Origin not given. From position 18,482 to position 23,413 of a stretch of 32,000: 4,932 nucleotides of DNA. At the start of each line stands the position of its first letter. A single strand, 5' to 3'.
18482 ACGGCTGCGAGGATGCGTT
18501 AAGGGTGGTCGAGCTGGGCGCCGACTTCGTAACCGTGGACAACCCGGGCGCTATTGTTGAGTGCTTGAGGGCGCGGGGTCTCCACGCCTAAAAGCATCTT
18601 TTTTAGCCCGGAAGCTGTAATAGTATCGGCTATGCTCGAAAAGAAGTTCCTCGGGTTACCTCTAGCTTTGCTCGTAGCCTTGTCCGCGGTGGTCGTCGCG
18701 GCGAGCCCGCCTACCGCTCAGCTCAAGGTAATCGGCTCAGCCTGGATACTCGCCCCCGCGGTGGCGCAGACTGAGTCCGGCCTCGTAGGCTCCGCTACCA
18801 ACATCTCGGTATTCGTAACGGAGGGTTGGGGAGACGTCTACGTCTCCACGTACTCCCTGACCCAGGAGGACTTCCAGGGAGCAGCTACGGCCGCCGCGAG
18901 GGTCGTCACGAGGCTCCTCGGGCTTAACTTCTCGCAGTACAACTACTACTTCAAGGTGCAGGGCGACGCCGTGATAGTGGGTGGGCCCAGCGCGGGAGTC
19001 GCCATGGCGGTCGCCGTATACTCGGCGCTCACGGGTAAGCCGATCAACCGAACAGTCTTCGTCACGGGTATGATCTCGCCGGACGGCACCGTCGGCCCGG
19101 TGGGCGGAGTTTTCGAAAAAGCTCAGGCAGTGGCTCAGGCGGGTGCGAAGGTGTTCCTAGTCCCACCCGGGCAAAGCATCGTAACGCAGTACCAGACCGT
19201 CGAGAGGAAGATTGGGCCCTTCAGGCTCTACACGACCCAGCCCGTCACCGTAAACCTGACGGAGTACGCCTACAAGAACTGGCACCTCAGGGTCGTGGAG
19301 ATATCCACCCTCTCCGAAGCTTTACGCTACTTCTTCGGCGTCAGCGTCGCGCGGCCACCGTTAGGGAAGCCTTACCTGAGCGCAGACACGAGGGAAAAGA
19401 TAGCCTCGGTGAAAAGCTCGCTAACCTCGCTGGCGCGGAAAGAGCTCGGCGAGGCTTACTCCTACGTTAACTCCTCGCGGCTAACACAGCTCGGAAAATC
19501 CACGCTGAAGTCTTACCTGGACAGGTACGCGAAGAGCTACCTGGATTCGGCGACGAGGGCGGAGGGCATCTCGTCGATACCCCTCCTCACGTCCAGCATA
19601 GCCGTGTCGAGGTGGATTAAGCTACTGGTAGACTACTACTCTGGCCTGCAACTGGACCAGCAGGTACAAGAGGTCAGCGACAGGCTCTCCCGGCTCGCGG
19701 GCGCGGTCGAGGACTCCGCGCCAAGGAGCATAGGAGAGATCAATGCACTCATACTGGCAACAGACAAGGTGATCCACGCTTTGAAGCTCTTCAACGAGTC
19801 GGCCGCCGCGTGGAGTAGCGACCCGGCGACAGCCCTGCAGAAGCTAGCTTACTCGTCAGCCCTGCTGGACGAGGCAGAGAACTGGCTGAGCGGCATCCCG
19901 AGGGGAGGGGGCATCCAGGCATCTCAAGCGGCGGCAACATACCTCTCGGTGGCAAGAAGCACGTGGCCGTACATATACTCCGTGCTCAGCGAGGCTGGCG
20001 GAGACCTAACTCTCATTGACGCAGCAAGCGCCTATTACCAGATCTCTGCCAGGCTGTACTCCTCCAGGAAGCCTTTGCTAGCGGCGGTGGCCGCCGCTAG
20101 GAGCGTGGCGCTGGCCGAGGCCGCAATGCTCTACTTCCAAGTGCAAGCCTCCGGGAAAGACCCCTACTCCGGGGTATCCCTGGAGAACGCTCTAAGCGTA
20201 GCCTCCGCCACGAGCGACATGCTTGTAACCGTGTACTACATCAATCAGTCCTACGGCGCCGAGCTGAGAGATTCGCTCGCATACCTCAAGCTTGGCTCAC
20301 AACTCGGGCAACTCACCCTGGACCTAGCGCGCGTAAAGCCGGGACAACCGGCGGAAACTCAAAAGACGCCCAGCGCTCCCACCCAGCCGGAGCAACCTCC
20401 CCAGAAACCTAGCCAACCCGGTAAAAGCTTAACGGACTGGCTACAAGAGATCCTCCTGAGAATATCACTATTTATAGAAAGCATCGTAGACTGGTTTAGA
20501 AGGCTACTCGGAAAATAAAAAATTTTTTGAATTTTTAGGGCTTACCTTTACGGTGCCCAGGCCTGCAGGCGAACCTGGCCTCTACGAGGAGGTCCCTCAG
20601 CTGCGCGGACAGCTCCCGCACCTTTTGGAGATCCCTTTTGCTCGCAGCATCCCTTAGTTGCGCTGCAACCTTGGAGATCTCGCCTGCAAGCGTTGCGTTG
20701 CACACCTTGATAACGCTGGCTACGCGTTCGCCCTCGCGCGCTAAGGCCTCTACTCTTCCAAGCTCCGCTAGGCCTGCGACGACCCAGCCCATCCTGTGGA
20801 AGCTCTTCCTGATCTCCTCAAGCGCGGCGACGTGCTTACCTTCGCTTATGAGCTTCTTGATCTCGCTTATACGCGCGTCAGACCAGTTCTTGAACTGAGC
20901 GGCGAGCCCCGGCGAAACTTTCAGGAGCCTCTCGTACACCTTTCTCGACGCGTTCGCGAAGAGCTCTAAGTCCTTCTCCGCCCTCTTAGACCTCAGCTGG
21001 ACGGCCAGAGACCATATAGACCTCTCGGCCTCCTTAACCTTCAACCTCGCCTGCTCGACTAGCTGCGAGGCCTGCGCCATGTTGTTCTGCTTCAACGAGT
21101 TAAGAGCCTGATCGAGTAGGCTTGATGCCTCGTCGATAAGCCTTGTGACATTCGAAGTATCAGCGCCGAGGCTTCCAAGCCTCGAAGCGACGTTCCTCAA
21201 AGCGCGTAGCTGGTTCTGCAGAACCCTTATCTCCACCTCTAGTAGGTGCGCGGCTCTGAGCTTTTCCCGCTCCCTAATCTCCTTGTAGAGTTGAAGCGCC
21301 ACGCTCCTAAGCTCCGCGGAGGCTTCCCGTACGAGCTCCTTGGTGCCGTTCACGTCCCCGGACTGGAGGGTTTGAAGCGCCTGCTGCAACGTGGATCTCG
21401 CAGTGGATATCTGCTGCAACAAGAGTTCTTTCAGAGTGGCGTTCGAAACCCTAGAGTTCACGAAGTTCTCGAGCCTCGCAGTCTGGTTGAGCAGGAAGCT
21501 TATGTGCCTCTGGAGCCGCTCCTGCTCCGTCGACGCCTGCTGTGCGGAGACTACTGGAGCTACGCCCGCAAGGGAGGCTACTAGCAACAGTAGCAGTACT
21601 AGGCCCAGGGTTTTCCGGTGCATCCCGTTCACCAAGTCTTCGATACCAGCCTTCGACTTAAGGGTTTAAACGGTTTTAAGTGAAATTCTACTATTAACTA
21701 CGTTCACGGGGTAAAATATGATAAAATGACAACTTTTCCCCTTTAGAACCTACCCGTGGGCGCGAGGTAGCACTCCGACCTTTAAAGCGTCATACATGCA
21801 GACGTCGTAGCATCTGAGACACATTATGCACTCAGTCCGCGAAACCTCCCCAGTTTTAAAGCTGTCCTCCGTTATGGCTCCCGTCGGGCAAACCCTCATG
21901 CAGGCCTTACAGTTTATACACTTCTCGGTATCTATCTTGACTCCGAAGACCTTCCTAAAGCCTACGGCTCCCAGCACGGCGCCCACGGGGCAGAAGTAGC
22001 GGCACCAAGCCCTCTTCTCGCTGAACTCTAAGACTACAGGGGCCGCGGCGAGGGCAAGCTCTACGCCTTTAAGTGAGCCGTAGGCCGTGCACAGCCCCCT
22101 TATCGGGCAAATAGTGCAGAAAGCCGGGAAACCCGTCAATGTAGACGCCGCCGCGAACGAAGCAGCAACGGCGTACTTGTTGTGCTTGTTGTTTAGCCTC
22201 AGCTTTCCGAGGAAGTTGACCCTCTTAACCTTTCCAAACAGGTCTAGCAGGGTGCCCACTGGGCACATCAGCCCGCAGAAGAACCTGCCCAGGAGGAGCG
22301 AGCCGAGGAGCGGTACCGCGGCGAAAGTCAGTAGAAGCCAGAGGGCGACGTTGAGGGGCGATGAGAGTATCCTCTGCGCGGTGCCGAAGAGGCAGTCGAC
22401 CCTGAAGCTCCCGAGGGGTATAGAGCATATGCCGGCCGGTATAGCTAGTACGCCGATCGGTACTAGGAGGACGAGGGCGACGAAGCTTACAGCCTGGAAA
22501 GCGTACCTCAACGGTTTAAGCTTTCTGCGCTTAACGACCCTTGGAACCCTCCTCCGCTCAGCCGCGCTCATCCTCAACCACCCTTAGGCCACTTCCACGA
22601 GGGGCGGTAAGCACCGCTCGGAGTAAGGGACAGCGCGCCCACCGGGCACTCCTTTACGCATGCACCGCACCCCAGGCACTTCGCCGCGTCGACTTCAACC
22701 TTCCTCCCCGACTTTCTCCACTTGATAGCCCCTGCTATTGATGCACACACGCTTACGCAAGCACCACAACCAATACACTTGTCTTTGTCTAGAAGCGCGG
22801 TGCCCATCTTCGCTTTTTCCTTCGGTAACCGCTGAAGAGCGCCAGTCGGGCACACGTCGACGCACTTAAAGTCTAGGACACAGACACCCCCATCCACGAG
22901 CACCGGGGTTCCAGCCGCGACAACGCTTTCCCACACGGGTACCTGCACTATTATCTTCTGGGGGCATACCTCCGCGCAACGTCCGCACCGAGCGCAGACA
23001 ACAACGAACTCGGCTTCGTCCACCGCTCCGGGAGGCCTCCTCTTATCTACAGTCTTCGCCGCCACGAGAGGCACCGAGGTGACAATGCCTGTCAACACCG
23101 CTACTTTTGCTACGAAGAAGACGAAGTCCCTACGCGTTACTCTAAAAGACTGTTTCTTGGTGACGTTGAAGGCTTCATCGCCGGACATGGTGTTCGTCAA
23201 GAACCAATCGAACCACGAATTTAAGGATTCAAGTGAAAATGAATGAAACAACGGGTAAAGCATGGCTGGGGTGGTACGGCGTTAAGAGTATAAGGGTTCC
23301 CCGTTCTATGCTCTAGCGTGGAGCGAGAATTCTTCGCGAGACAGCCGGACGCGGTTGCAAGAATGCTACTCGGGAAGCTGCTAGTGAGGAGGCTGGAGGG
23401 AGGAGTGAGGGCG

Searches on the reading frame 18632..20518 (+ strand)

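Call 39: search_protein_families(library=pfam, proteins=[window:18632-20518:+], max_evalue=0.001)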
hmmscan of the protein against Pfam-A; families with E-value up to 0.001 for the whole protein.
window:18632-20518:+ (628 aa): 2 families
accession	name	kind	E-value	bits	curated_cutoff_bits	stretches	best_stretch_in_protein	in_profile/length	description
PF05362.19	Lon_C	-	2.4e-14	53.8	21.1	1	99-178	87-169/205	Lon protease (S16) C-terminal proteolytic domain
PF13541.12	ChlI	-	0.00053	20.3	27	0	122-179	62-119/121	Subunit ChlI of Mg-chelatase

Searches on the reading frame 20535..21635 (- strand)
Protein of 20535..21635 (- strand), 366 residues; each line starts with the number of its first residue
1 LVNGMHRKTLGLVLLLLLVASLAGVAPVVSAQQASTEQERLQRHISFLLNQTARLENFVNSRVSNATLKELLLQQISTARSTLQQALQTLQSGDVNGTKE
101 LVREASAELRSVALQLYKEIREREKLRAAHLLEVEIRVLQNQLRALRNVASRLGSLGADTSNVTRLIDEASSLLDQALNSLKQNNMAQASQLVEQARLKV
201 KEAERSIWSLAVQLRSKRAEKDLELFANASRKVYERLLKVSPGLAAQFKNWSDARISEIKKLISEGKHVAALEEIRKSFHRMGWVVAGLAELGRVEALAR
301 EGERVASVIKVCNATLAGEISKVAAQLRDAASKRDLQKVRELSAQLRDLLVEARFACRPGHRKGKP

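Call 39: search_protein_families(library=pfam, proteins=[window:20535-21635:-], max_evalue=0.001)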
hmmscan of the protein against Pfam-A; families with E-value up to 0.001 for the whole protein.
window:20535-21635:- (366 aa): 1 family
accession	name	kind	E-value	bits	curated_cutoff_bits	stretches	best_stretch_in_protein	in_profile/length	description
PF02255.21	PTS_IIA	-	0.00051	20.5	27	0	78-111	12-45/94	PTS system, Lactose/Cellobiose specific IIA subunit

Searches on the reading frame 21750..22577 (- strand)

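Call 40: search_protein_families(library=pfam, proteins=[window:21750-22577:-], max_evalue=0.001)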
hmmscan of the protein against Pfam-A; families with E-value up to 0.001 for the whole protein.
window:21750-22577:- (275 aa): 11 families
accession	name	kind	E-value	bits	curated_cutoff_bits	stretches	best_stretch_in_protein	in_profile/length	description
PF12801.12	Fer4_5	-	4.1e-14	52.7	22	2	80-119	3-43/48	4Fe-4S binding domain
PF00037.32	Fer4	-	1.7e-13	50.2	21.1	1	213-236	1-24/24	4Fe-4S binding domain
PF12838.12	Fer4_7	-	9.6e-12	45.6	27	2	219-264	1-52/52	4Fe-4S dicluster domain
PF13237.11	Fer4_10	-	2.6e-09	37.3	25.5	1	213-260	2-52/53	4Fe-4S dicluster domain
PF13187.11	Fer4_9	-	2e-08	34.6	27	1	219-264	1-51/52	4Fe-4S dicluster domain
PF12837.12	Fer4_6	-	6e-08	32.7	25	1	213-235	2-24/24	4Fe-4S binding domain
PF14697.11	Fer4_21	-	2.2e-07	31.3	35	1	214-265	2-57/59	4Fe-4S dicluster domain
PF25160.1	LdpA_Fe-S-bd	-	1.6e-06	28.2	27.6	2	192-239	9-47/49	LdpA Fe-S cluster-binding domain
PF12797.12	Fer4_2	-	2.9e-06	27.3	24.5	1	213-232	3-22/22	4Fe-4S binding domain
PF13484.11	Fer4_16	-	5.2e-06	27.6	30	1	219-240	1-21/66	4Fe-4S double cluster binding domain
PF13746.11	Fer4_18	-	0.00065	20.3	27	1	217-261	58-96/114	4Fe-4S dicluster domain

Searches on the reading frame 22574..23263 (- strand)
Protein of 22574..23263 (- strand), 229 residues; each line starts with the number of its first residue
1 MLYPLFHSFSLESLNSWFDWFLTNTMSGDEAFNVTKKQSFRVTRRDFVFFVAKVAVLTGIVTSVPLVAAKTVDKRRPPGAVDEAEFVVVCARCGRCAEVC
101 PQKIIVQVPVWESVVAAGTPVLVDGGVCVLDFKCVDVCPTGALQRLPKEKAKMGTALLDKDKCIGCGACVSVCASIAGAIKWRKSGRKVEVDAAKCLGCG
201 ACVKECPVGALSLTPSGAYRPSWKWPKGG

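Call 40: search_protein_families(library=pfam, proteins=[window:22574-23263:-], max_evalue=0.001)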
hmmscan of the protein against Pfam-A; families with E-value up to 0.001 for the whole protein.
window:22574-23263:- (229 aa): 16 families
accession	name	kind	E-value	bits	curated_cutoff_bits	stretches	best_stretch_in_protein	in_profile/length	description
PF00037.32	Fer4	-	1.3e-20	72.8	21.1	2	189-211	1-23/24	4Fe-4S binding domain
PF12837.12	Fer4_6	-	1.4e-20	72.5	25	2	188-211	1-24/24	4Fe-4S binding domain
PF12838.12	Fer4_7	-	1.9e-20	73.5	27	2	162-210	1-52/52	4Fe-4S dicluster domain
PF13237.11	Fer4_10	-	6.3e-17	61.7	25.5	2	158-207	4-53/53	4Fe-4S dicluster domain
PF13187.11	Fer4_9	-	2.8e-16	59.7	27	3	162-210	1-51/52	4Fe-4S dicluster domain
PF12797.12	Fer4_2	-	5.4e-15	54.7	24.5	2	188-208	2-22/22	4Fe-4S binding domain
PF14697.11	Fer4_21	-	2e-14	53.9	35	2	156-211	1-57/59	4Fe-4S dicluster domain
PF25160.1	LdpA_Fe-S-bd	-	3.6e-13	49.5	27.6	1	134-174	9-39/49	LdpA Fe-S cluster-binding domain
PF13484.11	Fer4_16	-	1.2e-12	48.8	30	1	90-112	2-25/66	4Fe-4S double cluster binding domain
PF13183.11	Fer4_8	-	8.8e-12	45.8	27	1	161-209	3-67/68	4Fe-4S dicluster domain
PF12798.12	Fer4_3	-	2.8e-11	43.8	27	0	196-210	1-15/15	4Fe-4S binding domain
PF12800.12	Fer4_4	-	5.1e-10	39.2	24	0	194-209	2-17/17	4Fe-4S binding domain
PF13534.11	Fer4_17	-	8.6e-09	36.3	22.2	0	83-104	39-60/61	4Fe-4S dicluster domain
PF13459.11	Fer4_15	-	3.6e-06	28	22.4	0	158-174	3-19/66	4Fe-4S single cluster domain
PF17179.9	Fer4_22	-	4.9e-05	24.5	27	0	189-209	74-94/95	4Fe-4S dicluster domain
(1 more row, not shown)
